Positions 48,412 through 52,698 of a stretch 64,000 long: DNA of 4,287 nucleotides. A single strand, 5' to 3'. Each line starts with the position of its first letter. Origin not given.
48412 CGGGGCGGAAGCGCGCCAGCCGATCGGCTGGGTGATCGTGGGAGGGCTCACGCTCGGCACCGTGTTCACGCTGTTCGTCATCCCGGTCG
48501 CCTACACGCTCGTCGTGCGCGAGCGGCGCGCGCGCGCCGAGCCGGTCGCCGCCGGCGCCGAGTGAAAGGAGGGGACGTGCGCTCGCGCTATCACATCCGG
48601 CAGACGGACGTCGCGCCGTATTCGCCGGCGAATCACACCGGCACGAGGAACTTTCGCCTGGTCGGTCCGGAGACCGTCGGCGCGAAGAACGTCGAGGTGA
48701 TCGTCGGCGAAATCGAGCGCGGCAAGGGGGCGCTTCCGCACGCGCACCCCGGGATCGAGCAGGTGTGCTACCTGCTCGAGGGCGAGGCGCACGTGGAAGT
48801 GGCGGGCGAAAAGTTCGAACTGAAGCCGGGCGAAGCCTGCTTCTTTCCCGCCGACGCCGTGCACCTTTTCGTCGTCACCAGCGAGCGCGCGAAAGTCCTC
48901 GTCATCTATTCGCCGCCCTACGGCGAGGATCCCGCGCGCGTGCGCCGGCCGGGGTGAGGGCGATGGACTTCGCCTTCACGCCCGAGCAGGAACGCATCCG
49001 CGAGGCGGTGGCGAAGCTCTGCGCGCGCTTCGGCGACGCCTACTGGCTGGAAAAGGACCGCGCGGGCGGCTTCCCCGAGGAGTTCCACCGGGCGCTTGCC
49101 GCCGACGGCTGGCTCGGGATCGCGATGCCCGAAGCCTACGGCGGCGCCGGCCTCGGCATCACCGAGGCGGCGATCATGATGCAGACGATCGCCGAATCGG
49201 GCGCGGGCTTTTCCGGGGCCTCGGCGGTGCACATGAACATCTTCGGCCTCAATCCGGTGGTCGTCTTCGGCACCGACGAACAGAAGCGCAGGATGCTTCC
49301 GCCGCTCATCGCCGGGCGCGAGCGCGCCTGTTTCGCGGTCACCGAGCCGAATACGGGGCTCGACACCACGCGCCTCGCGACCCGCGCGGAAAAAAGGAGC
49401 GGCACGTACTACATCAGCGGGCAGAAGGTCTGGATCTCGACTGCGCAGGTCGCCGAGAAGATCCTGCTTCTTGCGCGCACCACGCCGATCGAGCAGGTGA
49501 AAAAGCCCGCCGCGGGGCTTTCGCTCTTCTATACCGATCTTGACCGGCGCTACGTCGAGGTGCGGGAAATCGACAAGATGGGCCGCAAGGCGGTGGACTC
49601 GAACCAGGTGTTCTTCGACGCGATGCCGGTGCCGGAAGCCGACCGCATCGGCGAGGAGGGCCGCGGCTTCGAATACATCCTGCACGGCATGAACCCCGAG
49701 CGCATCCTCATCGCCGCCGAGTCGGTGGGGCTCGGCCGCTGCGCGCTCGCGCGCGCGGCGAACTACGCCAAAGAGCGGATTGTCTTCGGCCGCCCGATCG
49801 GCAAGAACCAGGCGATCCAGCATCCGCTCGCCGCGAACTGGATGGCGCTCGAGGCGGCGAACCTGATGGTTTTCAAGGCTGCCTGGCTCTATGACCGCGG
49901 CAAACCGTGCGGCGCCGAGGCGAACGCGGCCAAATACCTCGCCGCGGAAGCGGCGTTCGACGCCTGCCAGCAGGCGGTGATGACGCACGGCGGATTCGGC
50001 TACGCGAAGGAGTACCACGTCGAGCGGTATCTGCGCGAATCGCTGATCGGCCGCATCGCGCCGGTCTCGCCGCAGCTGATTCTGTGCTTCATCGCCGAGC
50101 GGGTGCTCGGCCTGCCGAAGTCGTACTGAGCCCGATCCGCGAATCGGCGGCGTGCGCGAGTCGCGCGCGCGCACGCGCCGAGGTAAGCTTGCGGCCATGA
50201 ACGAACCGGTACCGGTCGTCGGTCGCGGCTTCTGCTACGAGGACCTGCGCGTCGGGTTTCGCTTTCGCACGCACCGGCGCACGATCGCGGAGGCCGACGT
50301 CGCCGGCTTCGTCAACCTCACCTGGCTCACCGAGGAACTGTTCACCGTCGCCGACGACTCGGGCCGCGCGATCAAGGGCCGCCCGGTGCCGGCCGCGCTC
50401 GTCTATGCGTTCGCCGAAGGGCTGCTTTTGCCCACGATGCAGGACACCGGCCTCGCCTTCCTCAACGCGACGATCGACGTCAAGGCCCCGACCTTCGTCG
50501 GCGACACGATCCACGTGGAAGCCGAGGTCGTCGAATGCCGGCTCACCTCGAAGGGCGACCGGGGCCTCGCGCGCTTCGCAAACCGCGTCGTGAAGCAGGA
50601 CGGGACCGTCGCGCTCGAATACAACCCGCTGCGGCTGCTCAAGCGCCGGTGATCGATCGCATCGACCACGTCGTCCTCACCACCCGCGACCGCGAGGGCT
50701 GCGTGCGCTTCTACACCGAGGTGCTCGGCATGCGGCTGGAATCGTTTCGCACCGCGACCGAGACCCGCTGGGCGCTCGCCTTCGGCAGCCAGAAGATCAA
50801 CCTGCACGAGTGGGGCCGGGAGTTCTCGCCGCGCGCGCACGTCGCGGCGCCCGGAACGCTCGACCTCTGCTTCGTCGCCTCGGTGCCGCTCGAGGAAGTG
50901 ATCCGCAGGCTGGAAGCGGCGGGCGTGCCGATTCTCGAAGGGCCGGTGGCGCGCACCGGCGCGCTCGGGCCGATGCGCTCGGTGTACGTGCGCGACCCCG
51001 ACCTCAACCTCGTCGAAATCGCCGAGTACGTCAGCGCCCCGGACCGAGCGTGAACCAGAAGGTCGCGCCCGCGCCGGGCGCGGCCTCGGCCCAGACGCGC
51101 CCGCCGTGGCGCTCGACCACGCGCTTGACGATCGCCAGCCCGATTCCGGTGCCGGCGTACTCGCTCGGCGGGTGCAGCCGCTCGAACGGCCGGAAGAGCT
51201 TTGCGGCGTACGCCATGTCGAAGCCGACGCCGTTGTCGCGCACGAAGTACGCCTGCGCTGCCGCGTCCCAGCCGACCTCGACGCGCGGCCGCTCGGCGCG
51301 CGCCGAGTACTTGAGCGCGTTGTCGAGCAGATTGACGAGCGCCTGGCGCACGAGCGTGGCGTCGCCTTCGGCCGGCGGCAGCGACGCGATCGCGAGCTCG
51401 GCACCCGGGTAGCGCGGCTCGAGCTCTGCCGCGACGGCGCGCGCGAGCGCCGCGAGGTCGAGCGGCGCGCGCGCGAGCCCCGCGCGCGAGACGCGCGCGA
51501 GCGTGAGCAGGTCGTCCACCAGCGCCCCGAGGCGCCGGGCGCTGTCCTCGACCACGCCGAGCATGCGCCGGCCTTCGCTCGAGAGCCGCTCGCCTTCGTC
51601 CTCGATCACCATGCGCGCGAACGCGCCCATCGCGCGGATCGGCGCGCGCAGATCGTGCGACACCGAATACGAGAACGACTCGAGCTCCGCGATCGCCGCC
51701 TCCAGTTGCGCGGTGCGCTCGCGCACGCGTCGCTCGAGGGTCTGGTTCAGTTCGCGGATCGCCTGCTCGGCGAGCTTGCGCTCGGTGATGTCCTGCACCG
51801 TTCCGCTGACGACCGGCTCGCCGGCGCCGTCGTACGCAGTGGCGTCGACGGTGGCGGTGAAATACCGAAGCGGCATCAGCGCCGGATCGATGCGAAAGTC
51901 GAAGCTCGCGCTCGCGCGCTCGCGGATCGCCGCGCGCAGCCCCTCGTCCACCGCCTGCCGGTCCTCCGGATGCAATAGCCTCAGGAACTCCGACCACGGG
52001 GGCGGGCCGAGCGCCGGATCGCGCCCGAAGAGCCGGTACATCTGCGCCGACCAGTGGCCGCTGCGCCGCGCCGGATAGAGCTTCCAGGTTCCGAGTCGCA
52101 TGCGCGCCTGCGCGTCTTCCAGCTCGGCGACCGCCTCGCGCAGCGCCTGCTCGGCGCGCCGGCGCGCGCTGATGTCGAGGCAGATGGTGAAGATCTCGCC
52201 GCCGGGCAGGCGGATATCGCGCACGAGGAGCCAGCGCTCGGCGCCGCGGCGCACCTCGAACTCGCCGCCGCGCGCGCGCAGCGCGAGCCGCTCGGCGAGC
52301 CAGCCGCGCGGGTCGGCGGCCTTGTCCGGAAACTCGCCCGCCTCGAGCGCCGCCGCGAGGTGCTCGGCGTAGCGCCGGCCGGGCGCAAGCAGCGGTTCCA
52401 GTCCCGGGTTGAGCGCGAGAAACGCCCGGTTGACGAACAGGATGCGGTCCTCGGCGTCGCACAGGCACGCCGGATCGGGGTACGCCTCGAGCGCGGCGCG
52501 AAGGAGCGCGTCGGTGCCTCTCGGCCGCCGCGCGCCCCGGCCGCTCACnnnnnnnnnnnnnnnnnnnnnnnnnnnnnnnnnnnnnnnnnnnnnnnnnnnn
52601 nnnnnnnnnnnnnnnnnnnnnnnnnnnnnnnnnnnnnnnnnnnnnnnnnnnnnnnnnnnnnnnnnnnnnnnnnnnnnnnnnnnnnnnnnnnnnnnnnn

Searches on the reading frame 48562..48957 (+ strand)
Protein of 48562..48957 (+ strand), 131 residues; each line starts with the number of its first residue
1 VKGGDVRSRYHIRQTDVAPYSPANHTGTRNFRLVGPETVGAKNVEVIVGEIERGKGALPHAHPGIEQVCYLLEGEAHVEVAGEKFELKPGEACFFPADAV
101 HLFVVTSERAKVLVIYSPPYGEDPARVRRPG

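Call 40: search_protein_families(library=pfam, proteins=[window:48562-48957:+], max_evalue=0.0001)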
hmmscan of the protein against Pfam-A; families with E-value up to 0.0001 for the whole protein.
window:48562-48957:+ (131 aa): 5 families
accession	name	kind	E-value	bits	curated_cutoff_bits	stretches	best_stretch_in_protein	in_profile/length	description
PF07883.17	Cupin_2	-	3.3e-15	56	27.2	1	50-116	4-70/70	Cupin domain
PF02311.25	AraC_binding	-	1.1e-06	28.8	21.1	1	59-116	18-75/135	AraC-like ligand binding domain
PF05899.18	Cupin_3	-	6.3e-06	26.2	23.5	1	65-99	25-60/74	EutQ-like cupin domain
PF21621.3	MPI_cupin_dom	-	1.7e-05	25.2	27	1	68-101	32-65/79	Mannose-6-phosphate isomerase, cupin domain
PF02678.22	Pirin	-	6.2e-05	23.4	26.1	1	47-95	39-82/108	Pirin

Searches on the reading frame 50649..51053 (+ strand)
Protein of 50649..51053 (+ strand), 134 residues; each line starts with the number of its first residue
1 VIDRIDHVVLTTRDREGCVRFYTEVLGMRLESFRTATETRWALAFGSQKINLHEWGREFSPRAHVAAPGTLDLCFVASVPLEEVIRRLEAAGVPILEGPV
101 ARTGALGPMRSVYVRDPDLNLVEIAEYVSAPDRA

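Call 42: search_protein_families(library=pfam, proteins=[window:50649-51053:+], max_evalue=0.0001)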
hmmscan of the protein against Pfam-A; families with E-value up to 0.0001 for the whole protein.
window:50649-51053:+ (134 aa): 1 family
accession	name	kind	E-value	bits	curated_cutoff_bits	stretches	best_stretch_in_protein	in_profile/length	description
PF00903.31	Glyoxalase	-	6.4e-11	43.1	20.6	1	4-124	1-121/121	Glyoxalase/Bleomycin resistance protein/Dioxygenase superfamily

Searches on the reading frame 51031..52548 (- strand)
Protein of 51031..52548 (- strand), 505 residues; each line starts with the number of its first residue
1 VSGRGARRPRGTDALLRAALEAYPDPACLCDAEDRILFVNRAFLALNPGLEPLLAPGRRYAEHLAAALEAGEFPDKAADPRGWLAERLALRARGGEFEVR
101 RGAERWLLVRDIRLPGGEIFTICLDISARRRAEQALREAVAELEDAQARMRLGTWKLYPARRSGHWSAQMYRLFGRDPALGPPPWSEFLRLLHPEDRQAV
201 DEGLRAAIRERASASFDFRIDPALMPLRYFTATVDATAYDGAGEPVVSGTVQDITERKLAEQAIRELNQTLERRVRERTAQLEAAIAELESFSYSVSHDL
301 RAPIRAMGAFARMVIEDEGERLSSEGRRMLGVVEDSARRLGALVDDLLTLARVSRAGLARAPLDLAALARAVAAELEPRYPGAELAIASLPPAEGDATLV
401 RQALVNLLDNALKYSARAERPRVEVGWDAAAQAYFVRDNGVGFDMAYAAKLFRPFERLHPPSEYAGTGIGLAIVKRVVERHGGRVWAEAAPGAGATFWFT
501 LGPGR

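Call 42: search_protein_families(library=pfam, proteins=[window:51031-52548:-], max_evalue=0.0001)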
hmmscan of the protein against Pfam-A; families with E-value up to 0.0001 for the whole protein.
window:51031-52548:- (505 aa): 6 families
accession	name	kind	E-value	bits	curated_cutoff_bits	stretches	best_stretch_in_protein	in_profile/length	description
PF02518.31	HATPase_c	-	2.7e-24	86.2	26.4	1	395-501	1-107/111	Histidine kinase-, DNA gyrase B-, and HSP90-like ATPase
PF00512.31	HisKA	-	1.7e-11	44.4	26.9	1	290-353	3-63/66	His Kinase A (phospho-acceptor) domain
PF12860.13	PAS_7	-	2.6e-11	44.1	27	1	28-134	9-115/115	PAS fold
PF08447.18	PAS_3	-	9.9e-07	29.4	25.6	1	165-247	3-85/89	PAS fold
PF08448.16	PAS_4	-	2.1e-06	28.3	23.1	0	20-131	1-110/110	PAS fold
PF13188.13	PAS_8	-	5.6e-06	26.5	21.8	0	15-46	2-33/65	PAS domain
